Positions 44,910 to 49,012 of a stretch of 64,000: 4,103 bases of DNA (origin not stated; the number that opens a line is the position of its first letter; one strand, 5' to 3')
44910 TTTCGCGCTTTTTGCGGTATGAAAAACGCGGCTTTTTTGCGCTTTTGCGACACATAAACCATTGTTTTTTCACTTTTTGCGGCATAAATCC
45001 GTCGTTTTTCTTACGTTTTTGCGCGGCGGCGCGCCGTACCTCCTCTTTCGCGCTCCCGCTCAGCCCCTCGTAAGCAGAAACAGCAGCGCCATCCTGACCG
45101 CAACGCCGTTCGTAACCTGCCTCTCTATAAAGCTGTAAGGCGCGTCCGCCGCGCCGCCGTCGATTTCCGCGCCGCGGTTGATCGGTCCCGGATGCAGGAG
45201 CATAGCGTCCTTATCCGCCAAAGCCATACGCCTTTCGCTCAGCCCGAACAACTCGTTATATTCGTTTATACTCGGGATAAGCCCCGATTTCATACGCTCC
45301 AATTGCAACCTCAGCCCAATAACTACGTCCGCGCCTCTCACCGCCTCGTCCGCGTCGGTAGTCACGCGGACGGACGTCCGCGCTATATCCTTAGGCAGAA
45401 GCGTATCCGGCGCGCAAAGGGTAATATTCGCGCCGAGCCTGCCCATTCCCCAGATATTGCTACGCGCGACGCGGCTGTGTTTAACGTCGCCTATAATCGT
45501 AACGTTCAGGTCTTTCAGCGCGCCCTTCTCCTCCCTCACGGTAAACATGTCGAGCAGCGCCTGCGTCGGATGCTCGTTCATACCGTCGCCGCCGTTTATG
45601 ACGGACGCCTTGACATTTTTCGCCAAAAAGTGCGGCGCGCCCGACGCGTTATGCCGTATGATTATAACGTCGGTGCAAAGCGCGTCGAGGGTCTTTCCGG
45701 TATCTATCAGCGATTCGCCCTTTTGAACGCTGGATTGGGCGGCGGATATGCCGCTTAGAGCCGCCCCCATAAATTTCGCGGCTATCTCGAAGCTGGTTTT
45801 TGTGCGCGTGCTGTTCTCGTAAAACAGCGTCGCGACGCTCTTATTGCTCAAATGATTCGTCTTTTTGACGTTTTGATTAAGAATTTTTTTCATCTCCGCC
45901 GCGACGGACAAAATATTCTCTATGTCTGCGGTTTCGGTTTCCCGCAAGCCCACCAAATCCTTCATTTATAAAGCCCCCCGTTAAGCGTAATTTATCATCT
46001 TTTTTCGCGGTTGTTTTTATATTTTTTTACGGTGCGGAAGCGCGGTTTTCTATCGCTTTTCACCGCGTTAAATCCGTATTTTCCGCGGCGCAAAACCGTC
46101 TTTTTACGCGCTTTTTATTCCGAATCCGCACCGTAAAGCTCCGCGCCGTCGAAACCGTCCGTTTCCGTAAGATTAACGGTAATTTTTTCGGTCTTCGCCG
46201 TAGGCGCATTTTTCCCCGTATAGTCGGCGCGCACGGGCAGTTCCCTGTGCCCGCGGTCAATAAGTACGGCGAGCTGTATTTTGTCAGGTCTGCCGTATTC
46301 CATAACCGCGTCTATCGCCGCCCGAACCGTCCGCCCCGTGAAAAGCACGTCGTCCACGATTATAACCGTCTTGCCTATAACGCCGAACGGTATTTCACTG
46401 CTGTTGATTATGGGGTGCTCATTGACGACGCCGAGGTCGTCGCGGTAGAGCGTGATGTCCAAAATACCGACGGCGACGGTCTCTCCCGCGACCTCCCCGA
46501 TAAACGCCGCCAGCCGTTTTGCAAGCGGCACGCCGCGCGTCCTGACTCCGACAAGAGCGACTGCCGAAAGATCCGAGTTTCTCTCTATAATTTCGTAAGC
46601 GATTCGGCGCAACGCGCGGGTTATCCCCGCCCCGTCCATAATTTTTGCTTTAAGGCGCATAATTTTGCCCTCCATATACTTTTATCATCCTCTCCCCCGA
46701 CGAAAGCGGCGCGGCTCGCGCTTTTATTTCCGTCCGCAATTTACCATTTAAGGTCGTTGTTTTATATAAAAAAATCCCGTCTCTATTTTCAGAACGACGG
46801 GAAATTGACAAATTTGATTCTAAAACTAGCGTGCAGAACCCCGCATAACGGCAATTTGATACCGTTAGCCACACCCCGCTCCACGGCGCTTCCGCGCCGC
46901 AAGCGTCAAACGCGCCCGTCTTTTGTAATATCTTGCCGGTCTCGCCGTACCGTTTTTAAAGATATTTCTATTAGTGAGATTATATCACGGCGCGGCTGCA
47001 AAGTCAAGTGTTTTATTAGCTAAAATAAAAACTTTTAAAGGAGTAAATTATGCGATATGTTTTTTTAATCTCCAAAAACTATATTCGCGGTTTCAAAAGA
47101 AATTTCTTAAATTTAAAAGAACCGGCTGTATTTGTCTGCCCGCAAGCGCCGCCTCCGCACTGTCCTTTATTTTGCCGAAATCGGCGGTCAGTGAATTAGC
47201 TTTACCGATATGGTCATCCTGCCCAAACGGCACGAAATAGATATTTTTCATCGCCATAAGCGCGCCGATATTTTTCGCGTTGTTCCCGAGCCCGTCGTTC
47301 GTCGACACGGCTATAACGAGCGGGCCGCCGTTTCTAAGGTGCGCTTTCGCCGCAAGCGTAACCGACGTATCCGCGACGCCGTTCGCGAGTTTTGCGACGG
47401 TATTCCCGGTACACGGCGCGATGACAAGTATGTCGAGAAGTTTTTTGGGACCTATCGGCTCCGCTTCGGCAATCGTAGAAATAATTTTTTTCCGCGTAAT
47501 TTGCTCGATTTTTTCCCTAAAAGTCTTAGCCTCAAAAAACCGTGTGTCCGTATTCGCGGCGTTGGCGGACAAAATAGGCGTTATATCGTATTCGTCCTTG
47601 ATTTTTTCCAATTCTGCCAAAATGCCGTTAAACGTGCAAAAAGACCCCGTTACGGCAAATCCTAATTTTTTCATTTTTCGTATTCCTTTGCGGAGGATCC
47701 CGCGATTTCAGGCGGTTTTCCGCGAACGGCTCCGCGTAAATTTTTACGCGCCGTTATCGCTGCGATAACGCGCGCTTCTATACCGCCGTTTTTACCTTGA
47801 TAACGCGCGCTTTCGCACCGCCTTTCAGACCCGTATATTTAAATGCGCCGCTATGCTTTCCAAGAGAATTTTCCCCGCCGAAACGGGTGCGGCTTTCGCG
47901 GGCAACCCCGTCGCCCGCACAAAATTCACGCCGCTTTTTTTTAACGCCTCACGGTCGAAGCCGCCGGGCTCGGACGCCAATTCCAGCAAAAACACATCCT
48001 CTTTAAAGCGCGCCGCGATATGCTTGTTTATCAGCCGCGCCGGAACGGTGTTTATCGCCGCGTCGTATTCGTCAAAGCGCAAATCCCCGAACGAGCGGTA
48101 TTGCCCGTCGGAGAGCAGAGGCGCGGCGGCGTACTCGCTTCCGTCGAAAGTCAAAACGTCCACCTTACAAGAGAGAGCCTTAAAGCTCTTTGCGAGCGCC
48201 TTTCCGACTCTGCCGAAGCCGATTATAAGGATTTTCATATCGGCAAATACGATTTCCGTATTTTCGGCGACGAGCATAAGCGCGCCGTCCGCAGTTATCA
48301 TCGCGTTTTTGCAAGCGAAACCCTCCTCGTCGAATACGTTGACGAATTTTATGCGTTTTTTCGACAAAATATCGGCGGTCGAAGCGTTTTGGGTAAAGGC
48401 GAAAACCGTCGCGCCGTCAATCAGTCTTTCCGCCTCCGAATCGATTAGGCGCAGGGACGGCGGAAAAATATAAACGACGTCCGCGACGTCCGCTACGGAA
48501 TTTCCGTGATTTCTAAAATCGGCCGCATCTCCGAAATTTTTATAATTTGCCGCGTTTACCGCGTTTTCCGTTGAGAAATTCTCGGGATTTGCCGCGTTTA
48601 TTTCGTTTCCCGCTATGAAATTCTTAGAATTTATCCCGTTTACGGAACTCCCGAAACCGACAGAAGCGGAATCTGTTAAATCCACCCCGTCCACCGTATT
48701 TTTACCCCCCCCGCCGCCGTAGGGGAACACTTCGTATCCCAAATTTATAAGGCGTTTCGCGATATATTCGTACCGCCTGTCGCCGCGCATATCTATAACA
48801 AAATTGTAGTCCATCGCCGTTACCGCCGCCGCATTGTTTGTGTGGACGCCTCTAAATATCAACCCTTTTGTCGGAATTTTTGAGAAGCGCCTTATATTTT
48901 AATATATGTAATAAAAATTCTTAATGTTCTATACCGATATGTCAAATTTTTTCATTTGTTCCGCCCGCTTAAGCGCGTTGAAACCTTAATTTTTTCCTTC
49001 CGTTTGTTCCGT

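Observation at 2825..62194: Dense family of ~65-bp hairpin repeats (REP1) in almost every intergenic region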

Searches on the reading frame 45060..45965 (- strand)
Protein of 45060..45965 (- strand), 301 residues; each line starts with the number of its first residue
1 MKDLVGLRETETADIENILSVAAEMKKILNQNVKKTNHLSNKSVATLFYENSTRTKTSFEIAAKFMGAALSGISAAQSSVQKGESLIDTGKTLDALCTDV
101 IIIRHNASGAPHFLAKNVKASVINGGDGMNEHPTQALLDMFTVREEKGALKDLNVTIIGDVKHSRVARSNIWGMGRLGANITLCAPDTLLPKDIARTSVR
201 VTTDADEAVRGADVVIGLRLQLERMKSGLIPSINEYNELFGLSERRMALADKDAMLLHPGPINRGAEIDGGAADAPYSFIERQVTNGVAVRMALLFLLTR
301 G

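Call 53: search_protein_families(library=pfam, proteins=[window:45060-45965:-], max_evalue=0.01)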
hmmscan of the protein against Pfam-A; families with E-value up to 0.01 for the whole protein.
window:45060-45965:- (301 aa): 2 families
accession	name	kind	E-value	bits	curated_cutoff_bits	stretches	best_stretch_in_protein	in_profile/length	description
PF02729.26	OTCace_N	-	2.2e-42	145.1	29.9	1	2-145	1-148/148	Aspartate/ornithine carbamoyltransferase, carbamoyl-P binding domain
PF00185.30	OTCace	-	6.9e-25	88.4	29.4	1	151-297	1-156/157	Aspartate/ornithine carbamoyltransferase, Asp/Orn binding domain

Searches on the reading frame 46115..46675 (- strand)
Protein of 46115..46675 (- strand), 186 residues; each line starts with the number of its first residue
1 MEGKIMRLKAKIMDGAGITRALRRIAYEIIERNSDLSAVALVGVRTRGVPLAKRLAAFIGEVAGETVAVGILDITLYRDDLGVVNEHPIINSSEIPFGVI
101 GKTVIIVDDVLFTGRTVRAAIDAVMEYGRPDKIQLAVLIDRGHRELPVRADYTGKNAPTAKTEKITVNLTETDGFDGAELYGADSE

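Call 53: search_protein_families(library=pfam, proteins=[window:46115-46675:-], max_evalue=0.01)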
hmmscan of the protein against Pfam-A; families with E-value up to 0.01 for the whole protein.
window:46115-46675:- (186 aa): 3 families
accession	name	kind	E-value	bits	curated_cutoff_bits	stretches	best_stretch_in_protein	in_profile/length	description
PF00156.33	Pribosyltran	-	1.8e-24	86.3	26.3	1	14-154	7-140/158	Phosphoribosyl transferase domain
PF14681.12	UPRTase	-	0.00046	20.2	27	1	71-139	93-159/206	Uracil phosphoribosyltransferase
PF15609.12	PRTase_2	-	0.0061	16.5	28.8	1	102-145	120-163/188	Phosphoribosyl transferase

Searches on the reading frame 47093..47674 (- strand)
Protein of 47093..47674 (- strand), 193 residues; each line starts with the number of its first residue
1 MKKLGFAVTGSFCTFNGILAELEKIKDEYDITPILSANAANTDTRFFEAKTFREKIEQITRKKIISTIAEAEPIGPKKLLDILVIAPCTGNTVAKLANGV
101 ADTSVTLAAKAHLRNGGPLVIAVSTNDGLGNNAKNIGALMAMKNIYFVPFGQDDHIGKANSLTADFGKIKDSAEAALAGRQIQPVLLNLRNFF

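Call 53: search_protein_families(library=pfam, proteins=[window:47093-47674:-], max_evalue=0.01)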
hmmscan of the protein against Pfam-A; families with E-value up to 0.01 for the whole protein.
window:47093-47674:- (193 aa): 1 family
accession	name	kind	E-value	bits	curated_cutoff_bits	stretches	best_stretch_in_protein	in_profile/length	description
PF02441.25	Flavoprotein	-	8e-29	100.7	22.7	1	2-171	1-150/162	Flavoprotein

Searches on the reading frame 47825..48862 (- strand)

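Call 53: search_protein_families(library=pfam, proteins=[window:47825-48862:-], max_evalue=0.01)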
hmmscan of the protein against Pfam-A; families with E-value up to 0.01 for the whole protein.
window:47825-48862:- (345 aa): 4 families
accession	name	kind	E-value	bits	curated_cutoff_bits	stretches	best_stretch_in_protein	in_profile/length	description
PF02826.25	2-Hacid_dh_C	-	0.00017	21.5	25.1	1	207-274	35-100/178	D-isomer specific 2-hydroxyacid dehydrogenase, NAD binding domain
PF13241.12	NAD_binding_7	-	0.0019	19.2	22.1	0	206-299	5-95/104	Putative NAD(P)-binding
PF00670.27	AdoHcyase_NAD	-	0.0019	18.8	27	1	198-240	13-55/162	S-adenosyl-L-homocysteine hydrolase, NAD binding domain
PF16924.11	DpaA_N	-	0.008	16.8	29.2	0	27-64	7-43/116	Dipicolinate synthase subunit A N-terminal domain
